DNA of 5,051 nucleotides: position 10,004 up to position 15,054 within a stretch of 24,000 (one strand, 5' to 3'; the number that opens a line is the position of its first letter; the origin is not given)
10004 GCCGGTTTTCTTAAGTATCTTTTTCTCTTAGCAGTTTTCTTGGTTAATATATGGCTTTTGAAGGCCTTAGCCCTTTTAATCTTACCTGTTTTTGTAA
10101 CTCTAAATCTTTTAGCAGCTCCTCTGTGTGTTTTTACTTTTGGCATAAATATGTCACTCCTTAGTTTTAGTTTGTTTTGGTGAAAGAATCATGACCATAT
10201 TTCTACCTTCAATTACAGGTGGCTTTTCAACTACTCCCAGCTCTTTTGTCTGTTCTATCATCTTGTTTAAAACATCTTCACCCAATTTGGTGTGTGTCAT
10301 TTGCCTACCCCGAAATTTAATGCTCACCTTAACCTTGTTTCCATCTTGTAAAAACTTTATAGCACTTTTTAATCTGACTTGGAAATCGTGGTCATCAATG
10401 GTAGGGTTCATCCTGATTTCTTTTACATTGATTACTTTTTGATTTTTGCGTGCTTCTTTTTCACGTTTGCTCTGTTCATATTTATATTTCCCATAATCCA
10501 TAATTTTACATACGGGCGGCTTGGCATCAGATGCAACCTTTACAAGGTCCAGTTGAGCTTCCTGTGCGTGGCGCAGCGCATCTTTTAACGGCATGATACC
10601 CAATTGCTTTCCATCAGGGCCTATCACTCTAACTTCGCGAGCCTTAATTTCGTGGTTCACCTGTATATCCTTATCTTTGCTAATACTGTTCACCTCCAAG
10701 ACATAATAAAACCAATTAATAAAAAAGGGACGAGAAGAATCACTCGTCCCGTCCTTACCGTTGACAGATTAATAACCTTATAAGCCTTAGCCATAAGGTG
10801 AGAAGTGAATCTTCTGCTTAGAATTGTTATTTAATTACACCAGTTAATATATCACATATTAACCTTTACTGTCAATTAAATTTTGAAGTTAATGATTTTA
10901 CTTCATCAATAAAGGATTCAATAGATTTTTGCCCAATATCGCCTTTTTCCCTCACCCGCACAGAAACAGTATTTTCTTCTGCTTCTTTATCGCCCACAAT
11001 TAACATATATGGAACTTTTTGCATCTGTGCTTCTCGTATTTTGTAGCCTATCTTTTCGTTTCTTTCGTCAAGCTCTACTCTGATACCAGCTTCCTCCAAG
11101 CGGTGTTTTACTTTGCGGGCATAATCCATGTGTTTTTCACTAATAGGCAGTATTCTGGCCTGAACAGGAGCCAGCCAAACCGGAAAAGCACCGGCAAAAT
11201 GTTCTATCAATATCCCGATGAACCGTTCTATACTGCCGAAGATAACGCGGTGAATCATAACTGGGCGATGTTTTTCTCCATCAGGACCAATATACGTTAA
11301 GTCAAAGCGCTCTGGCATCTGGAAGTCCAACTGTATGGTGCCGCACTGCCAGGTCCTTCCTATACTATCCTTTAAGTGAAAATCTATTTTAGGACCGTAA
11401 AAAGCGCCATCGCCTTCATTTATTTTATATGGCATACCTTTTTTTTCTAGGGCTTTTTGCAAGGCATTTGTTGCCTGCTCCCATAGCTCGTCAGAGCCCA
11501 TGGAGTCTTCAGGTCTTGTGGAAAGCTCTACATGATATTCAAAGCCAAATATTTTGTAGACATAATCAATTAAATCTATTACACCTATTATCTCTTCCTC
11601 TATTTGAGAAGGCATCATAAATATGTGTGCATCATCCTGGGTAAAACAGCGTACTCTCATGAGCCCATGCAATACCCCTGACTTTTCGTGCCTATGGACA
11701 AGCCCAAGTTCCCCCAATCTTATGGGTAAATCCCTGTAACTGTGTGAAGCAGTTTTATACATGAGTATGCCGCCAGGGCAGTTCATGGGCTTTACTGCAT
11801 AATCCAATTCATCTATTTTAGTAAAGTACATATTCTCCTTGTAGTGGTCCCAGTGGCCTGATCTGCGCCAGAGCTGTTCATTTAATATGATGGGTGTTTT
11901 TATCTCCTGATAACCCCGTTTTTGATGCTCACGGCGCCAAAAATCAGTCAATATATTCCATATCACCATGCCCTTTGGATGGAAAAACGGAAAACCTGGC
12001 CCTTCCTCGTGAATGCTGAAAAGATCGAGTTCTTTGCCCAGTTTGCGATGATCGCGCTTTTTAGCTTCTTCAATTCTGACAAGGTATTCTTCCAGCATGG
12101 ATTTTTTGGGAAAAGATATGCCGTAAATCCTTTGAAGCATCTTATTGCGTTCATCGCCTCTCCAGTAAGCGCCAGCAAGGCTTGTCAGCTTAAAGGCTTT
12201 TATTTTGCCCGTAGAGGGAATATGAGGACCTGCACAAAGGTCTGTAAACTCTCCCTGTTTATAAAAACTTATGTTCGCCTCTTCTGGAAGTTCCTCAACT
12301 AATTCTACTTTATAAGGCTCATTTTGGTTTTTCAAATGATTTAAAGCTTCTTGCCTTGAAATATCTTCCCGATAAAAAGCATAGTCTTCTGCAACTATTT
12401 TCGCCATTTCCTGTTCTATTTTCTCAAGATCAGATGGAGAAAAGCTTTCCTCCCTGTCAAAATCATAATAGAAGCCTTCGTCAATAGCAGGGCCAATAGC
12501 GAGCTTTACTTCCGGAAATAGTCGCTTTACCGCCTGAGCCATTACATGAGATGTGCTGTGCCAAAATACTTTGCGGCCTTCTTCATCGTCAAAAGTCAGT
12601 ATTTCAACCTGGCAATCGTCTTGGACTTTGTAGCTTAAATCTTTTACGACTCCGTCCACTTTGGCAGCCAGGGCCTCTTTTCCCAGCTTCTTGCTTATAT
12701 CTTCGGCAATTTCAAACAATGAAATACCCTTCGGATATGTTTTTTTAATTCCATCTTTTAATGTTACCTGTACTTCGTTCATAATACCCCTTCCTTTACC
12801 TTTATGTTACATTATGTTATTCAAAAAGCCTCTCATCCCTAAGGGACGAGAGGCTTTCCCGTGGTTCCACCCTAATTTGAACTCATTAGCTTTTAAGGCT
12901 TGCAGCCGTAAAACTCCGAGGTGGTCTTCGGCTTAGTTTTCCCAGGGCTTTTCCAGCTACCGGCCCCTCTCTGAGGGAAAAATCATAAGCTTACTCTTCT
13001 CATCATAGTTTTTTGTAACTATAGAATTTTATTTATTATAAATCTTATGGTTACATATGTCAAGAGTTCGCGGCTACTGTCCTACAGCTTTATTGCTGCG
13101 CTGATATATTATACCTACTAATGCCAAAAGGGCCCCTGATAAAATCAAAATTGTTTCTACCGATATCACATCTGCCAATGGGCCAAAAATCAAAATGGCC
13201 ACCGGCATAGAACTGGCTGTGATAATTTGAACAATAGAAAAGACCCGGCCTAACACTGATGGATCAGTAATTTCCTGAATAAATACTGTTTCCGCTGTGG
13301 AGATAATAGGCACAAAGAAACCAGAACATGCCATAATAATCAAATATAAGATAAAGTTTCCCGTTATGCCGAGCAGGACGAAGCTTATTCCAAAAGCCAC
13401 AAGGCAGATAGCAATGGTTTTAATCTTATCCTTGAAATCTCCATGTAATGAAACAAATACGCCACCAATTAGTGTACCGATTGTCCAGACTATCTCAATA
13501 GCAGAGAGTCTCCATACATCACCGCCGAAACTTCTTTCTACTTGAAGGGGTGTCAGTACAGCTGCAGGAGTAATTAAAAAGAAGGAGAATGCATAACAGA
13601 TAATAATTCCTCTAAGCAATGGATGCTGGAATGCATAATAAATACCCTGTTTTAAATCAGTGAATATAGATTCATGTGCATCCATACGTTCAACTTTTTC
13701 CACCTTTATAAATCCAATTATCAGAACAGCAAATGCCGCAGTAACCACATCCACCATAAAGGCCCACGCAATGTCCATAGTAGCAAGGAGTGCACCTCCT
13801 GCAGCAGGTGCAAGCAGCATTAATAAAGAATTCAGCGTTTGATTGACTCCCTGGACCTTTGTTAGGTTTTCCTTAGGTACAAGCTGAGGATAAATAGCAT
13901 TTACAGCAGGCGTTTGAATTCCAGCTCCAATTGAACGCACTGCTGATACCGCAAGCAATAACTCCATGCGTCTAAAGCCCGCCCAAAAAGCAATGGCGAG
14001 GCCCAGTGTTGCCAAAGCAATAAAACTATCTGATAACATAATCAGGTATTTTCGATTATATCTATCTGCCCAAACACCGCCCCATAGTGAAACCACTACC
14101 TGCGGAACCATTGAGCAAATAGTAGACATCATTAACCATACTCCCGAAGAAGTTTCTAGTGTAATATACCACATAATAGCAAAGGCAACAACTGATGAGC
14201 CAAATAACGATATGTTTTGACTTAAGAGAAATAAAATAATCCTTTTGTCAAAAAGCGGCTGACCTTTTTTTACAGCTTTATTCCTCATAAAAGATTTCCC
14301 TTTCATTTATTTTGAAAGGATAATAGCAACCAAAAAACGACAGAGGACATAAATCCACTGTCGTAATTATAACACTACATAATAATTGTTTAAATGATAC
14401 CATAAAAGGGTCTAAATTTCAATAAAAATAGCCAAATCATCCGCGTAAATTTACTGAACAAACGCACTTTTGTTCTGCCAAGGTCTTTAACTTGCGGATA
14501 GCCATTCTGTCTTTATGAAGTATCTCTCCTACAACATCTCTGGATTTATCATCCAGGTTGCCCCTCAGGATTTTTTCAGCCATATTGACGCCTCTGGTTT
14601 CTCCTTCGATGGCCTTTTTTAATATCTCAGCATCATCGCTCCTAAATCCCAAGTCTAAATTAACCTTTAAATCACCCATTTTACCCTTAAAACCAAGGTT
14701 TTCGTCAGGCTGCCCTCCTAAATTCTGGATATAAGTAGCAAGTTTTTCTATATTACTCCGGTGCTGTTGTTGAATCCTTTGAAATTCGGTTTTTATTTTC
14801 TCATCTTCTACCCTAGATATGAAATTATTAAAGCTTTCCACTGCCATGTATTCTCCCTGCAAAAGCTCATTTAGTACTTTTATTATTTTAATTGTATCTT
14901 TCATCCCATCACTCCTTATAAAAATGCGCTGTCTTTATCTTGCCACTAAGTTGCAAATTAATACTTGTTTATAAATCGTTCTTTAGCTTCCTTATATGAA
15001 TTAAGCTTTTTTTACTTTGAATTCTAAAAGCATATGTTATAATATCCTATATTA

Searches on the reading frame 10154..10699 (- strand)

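Call 47: search_protein_families(library=pfam, proteins=[window:10154-10699:-], max_evalue=0.00001)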
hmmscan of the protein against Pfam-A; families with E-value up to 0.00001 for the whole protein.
window:10154-10699:- (181 aa): 2 families
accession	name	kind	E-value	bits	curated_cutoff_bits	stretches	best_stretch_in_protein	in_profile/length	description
PF00707.27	IF3_C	-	2.7e-37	127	34.8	1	90-175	1-86/86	Translation initiation factor IF-3, C-terminal domain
PF05198.21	IF3_N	-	2.8e-35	120.8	26.9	1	14-83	1-70/70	Translation initiation factor IF-3, N-terminal domain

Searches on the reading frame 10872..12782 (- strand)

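Call 47: search_protein_families(library=pfam, proteins=[window:10872-12782:-], max_evalue=0.00001)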
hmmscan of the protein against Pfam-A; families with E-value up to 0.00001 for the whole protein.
window:10872-12782:- (636 aa): 4 families
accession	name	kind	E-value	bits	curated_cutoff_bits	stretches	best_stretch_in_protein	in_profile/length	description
PF00587.30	tRNA-synt_2b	-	5.4e-45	154.1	29.3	1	324-529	5-179/179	tRNA synthetase class II core domain (G, H, P, S and T)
PF03129.25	HGTP_anticodon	-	5.1e-29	100.7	21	1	541-630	1-93/94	Anticodon binding domain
PF07973.19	tRNA_SAD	-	7.5e-18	64.7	24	1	171-220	1-44/44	Threonyl and Alanyl tRNA synthetase second additional domain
PF02824.27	TGS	-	7.4e-15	55.2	22.2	1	4-63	1-60/60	TGS domain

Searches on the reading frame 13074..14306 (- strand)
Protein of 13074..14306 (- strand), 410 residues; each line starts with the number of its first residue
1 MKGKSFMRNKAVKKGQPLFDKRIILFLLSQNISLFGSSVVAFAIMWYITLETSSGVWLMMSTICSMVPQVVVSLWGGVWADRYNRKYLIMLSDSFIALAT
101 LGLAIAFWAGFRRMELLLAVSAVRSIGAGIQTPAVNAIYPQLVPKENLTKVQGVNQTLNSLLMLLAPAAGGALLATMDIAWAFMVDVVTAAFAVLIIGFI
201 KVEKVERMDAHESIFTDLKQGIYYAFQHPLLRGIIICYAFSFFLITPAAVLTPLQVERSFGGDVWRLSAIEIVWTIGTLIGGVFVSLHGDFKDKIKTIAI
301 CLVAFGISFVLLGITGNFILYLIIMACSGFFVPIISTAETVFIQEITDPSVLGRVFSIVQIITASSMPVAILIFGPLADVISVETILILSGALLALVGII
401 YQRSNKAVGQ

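Call 47: search_protein_families(library=pfam, proteins=[window:13074-14306:-], max_evalue=0.00001)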
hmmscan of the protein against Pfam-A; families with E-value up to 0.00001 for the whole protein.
window:13074-14306:- (410 aa): 3 families
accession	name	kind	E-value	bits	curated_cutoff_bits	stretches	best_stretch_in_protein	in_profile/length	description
PF07690.21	MFS_1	-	8.5e-34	117.4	33.4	2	27-367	2-343/347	Major Facilitator Superfamily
PF05977.19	MFS_3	-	1.4e-29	103.4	27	1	28-404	17-393/524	Transmembrane secretion effector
PF00083.30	Sugar_tr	-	3.9e-06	26.5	22.3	0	267-374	48-158/452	Sugar (and other) transporter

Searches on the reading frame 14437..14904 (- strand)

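Call 47: search_protein_families(library=pfam, proteins=[window:14437-14904:-], max_evalue=0.00001)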
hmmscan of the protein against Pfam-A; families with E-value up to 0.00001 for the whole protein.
window:14437-14904:- (155 aa): 1 family
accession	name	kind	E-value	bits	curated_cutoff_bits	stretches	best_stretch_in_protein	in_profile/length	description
PF09537.16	DUF2383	-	8e-28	97.2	30.8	1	7-114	2-110/111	Domain of unknown function (DUF2383)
